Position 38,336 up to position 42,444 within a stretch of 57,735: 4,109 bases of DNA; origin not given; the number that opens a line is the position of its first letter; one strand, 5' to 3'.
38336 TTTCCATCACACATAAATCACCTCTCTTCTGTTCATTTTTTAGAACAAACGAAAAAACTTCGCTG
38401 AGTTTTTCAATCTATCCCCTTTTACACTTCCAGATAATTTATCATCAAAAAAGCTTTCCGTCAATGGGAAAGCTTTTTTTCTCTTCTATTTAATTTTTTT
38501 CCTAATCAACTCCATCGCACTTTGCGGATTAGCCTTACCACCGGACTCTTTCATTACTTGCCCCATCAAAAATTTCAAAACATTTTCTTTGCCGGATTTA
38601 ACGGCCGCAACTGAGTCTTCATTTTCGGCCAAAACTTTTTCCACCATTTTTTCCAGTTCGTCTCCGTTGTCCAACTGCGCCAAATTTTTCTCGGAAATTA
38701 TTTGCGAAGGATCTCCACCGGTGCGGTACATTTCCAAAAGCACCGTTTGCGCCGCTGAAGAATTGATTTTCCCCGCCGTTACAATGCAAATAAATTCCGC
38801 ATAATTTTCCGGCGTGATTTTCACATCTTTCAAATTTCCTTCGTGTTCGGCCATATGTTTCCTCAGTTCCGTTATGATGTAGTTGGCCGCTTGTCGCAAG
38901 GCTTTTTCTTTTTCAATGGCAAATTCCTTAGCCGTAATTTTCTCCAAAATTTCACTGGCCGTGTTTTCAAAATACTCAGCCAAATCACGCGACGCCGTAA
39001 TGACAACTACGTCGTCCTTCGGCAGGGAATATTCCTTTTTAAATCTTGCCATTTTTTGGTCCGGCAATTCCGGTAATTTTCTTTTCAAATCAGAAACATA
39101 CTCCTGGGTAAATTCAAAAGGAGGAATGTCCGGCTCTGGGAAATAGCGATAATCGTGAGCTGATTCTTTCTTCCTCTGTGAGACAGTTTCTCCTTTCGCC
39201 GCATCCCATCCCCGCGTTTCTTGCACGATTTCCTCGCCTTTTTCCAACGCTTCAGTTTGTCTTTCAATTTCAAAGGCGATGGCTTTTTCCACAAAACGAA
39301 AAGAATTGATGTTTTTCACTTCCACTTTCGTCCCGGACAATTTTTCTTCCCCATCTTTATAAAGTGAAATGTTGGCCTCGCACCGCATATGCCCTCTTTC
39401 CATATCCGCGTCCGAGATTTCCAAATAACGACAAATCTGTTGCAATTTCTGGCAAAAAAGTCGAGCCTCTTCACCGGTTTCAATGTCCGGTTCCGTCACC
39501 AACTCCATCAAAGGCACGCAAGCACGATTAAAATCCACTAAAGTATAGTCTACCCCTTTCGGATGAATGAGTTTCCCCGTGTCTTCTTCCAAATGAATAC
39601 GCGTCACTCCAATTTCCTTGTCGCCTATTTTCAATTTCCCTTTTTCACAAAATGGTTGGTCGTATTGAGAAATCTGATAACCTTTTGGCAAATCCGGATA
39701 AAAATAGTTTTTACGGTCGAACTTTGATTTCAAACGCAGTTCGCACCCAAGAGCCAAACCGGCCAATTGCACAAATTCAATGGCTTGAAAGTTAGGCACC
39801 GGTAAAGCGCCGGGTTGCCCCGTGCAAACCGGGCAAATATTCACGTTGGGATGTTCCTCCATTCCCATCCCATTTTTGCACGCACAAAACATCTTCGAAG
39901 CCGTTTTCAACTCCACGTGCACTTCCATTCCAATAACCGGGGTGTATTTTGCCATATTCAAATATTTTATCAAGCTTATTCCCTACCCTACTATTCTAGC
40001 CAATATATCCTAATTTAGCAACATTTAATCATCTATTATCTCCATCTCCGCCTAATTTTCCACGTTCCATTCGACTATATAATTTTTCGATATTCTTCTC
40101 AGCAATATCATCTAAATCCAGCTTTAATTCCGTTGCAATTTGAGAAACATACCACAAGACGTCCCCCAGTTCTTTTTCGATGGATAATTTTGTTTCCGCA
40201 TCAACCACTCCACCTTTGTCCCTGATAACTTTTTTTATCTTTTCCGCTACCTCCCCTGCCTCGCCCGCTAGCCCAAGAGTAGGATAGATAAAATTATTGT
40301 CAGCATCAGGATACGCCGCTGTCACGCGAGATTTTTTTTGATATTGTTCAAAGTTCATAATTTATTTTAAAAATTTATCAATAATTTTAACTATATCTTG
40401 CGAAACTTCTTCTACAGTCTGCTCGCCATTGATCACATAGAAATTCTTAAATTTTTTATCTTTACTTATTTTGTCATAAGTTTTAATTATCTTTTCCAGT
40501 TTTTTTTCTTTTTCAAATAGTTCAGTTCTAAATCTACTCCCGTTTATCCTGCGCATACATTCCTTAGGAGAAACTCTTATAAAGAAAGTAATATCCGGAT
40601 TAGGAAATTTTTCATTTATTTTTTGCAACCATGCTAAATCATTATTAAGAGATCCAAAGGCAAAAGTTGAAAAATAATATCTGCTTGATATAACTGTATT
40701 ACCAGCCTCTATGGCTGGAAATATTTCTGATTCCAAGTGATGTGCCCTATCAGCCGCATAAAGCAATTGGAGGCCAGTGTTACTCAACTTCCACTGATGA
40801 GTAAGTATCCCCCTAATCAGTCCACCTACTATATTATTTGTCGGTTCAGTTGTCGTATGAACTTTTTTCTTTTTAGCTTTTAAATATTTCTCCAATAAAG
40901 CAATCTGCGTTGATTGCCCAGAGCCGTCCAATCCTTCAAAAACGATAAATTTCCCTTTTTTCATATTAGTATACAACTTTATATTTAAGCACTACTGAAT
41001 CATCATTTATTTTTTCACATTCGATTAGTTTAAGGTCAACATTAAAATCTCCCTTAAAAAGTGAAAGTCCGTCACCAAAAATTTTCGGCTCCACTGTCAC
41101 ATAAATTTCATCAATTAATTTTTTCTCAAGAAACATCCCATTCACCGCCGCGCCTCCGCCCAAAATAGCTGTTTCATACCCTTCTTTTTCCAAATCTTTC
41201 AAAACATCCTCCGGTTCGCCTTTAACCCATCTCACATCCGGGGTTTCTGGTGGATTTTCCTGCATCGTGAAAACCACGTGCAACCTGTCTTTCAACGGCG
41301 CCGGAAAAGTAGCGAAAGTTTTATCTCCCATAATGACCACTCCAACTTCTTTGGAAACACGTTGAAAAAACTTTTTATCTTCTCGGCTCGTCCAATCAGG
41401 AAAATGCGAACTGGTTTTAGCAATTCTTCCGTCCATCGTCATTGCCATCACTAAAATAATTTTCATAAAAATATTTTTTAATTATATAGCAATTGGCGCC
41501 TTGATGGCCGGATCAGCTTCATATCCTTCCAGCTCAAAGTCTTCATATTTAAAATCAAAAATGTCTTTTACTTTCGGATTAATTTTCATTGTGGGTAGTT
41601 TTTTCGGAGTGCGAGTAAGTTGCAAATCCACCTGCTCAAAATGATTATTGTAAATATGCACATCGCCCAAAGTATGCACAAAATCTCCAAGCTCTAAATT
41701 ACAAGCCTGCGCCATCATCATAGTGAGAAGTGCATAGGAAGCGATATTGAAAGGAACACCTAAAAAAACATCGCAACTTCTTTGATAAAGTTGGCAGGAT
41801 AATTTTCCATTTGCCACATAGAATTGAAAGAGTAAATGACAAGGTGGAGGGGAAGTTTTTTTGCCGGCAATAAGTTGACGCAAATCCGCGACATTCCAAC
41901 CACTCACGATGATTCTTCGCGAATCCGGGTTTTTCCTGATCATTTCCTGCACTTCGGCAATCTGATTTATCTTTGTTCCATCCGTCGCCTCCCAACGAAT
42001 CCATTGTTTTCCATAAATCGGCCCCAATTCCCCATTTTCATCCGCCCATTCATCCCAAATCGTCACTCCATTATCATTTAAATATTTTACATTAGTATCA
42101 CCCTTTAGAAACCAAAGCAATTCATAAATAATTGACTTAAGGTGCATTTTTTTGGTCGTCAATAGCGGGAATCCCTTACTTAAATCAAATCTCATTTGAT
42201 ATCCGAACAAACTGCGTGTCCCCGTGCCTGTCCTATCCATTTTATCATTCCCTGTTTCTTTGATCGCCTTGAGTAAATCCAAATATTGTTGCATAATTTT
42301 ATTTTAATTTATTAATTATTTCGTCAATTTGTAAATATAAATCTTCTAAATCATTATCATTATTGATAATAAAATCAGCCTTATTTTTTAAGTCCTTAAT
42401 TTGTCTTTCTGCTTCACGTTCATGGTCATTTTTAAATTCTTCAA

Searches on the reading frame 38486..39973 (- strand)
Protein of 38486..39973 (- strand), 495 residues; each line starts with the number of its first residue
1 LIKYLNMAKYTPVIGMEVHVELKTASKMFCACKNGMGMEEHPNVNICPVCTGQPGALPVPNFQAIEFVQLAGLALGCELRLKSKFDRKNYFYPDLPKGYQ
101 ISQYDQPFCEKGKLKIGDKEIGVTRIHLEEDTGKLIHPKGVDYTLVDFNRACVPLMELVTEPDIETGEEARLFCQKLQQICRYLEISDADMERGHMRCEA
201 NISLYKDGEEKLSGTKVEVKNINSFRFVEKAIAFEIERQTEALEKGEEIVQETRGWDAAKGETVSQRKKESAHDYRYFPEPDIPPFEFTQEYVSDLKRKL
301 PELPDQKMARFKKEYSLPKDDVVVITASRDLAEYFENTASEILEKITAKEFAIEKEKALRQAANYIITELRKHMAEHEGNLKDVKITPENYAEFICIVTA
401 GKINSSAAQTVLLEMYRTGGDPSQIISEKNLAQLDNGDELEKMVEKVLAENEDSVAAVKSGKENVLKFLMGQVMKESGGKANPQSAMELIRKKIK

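Call 24: search_protein_families(library=pfam, proteins=[window:38486-39973:-], max_evalue=0.001)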
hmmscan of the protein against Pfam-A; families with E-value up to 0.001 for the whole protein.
window:38486-39973:- (495 aa): 2 families
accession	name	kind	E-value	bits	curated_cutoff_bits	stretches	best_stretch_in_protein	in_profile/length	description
PF02934.20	GatB_N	-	1e-112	376.3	23.4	1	13-293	2-276/277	GatB/GatE catalytic domain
PF02637.23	GatB_Yqey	-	4.1e-41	140.7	27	1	352-494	6-148/148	GatB domain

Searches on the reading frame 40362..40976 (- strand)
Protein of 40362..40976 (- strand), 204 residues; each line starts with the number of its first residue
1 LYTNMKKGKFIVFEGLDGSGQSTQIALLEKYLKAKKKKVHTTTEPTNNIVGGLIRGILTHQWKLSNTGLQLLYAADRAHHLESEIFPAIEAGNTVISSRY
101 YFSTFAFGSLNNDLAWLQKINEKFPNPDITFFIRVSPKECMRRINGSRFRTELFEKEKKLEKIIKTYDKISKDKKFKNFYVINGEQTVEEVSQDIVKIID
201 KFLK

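Call 24: search_protein_families(library=pfam, proteins=[window:40362-40976:-], max_evalue=0.001)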
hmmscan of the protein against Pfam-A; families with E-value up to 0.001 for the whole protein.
window:40362-40976:- (204 aa): 2 families
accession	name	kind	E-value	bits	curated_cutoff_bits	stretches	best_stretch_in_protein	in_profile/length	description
PF02223.23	Thymidylate_kin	-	2.3e-44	151.7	27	1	13-195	1-185/185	Thymidylate kinase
PF01712.25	dNK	-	5.3e-07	30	27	1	11-203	1-202/203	Deoxynucleoside kinase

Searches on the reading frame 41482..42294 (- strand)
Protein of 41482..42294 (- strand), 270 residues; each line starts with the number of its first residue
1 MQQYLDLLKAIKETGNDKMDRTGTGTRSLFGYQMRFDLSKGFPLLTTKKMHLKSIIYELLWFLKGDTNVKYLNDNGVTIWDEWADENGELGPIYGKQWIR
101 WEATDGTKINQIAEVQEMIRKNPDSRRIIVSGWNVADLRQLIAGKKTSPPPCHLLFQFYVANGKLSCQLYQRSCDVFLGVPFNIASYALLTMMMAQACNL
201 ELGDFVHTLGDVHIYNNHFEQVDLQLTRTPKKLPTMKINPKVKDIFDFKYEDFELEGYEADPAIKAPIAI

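Call 24: search_protein_families(library=pfam, proteins=[window:41482-42294:-], max_evalue=0.001)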
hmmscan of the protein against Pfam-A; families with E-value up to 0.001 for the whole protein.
window:41482-42294:- (270 aa): 1 family
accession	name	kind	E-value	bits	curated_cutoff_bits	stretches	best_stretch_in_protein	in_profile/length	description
PF00303.24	Thymidylat_synt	-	5.6e-122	406.4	24.3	1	2-270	1-266/266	Thymidylate synthase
